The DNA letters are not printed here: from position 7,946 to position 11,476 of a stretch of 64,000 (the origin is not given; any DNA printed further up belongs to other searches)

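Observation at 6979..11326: Candidate undescribed SIR2-based defence module: zinc-ribbon peptide + SIR2 + 1076-aa helical partner ('split DSR-like') directly downstream of a Type I RM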

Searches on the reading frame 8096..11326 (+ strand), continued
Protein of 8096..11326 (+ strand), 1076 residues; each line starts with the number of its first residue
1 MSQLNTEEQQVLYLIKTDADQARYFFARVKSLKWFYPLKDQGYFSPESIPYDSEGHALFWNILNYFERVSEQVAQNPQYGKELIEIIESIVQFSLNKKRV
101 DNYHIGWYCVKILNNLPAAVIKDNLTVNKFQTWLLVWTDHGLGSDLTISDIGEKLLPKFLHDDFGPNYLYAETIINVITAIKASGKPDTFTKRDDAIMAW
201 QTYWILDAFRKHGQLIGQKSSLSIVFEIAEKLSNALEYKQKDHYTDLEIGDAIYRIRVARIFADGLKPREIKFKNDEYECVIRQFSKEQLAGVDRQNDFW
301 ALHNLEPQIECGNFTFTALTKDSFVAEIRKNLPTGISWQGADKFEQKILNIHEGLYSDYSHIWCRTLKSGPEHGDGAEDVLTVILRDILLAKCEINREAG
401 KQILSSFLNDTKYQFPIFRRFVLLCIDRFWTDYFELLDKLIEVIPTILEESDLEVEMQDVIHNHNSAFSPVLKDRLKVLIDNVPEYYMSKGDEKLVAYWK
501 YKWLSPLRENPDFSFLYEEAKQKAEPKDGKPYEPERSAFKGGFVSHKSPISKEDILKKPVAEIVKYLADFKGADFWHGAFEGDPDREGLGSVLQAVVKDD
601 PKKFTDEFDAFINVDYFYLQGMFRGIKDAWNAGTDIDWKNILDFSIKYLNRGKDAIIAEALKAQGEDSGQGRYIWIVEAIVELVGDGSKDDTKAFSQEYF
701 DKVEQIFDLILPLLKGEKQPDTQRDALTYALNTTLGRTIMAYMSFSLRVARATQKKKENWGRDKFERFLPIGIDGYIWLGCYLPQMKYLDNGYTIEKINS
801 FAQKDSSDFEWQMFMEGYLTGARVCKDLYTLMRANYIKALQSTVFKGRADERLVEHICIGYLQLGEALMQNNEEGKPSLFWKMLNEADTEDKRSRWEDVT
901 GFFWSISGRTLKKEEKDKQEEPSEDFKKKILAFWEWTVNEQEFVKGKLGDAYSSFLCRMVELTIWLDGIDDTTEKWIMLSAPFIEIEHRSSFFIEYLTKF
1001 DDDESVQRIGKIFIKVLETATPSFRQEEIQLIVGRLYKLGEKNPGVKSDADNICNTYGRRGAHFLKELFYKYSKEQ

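Call 63: fold_search(model_id=the predicted structure, library=pdb)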
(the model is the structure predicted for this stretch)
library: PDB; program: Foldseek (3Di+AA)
matches with E <= 10: 761; with E <= 0.001: 25
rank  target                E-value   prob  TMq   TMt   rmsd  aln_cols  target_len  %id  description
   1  3zjy_B                2.0e-05  1.00  0.23  0.26  19.3      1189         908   10  Crystal Structure of Importin 13 - RanGTP - eIF1A complex (released 2013-04-10)
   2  6xte_A                3.1e-05  1.00  0.17  0.17  27.7      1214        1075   10  Human karyopherin RanBP5 (isoform-1) (released 2020-04-22)
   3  2xwu_B                1.0e-04  1.00  0.20  0.22  23.0      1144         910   10  CRYSTAL STRUCTURE OF IMPORTIN 13 - UBC9 COMPLEX (released 2010-12-29)
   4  7kzq_U                1.2e-04  1.00  0.17  0.16  24.4      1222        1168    9  Structure of the human Fanconi anaemia Core-ID complex (released 2021-03-10)
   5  6xu2_A                1.3e-04  1.00  0.16  0.16  29.2      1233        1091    9  Human karyopherin RanBP5 (isoform-3) (released 2020-04-22)
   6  9f5w_D                1.3e-04  1.00  0.16  0.15  33.2      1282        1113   11  Human condensin II - M18BP1 complex (released 2025-07-02)
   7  3zjy_E                2.1e-04  1.00  0.22  0.26  20.1      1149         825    9  Crystal Structure of Importin 13 - RanGTP - eIF1A complex (released 2013-04-10)
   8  7z8t_D                2.3e-04  1.00  0.21  0.21  31.4      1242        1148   10  CAND1-SCF-SKP2 CAND1 engaged SCF rocked (released 2023-04-19)
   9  8duj_A                2.6e-04  0.97  0.14  0.06  38.4      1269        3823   10  Global map in C1 of RyR1 particles in complex with ImperaCalcin (released 2023-05-31)
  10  9n70_SP               3.4e-04  1.00  0.18  0.11  36.0      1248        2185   11  SSU processome maturation and disassembly, State E (released 2025-11-05)
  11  5yu6_C                3.4e-04  0.98  0.15  0.15  25.6      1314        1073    9  CRYSTAL STRUCTURE OF EXPORTIN-5:RANGTP COMPLEX (released 2018-08-29)
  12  8uxf_A                3.6e-04  0.92  0.12  0.05  40.1      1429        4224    9  Structure of PKA phosphorylated human RyR2-R420W in the primed state (released 2023-11-22)
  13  8tkg_A                4.0e-04  0.93  0.11  0.07  35.0      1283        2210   10  Human Type 3 IP3 Receptor - Resting State (+IP3/ATP) (released 2023-11-08)
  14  9im6_A                5.1e-04  1.00  0.18  0.18  33.3      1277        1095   10  Structure of influenza A virus RNA polymerase PB1 and nuclear import host factor RanBP5 complex (released 2024-11-27)
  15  3w3z_A                5.6e-04  1.00  0.17  0.17  31.4      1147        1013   10  Crystal structure of Kap121p bound to RanGTP (released 2013-04-10)
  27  5hdt_B                1.1e-03  0.94  0.14  0.14  39.9      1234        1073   10  Human cohesin regulator Pds5B bound to a Wapl peptide (released 2016-03-09)
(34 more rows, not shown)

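Call 91: search_protein_families(library=ncbifam, proteins=[P0248, P0253, P0273, P0315, P0250, window:8096-11326:+], max_evalue=1)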
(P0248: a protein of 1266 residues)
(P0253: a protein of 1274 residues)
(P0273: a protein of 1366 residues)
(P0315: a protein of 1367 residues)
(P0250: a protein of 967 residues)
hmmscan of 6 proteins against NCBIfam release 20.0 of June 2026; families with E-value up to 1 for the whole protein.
P0248 (1266 aa): 1 family
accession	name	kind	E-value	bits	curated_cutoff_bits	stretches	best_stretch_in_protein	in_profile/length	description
NF041818.1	Dsr1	equivalog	3.5e-22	78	1400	3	551-708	595-749/1263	anti-phage defense-associated sirtuin Dsr1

P0253 (1274 aa): 0 families

P0273 (1366 aa): 0 families

P0315 (1367 aa): 1 family
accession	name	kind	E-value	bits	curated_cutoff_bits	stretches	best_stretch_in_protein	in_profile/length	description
NF041818.1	Dsr1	equivalog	3.9e-09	34.8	1400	3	698-1170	649-1109/1263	anti-phage defense-associated sirtuin Dsr1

P0250 (967 aa): 1 family
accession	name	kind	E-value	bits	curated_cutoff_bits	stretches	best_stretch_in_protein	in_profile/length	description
TIGR02135.1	phoU_full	equivalog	0.035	13.7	130.25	1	760-820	115-175/212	phosphate signaling complex protein PhoU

window:8096-11326:+ (1076 aa): 0 families

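Call 111: find_related_loci(query=A1, collection=viral_contigs, flank=6000)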
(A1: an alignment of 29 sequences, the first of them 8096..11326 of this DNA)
Query A1 (1076 aa) in viral_contigs; peptide patterns used: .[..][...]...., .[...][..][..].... (x = any residue, [..] = any of these).
30 stretches matched a pattern, but none encodes a relative of the query by tblastn (E <= 1e-3).
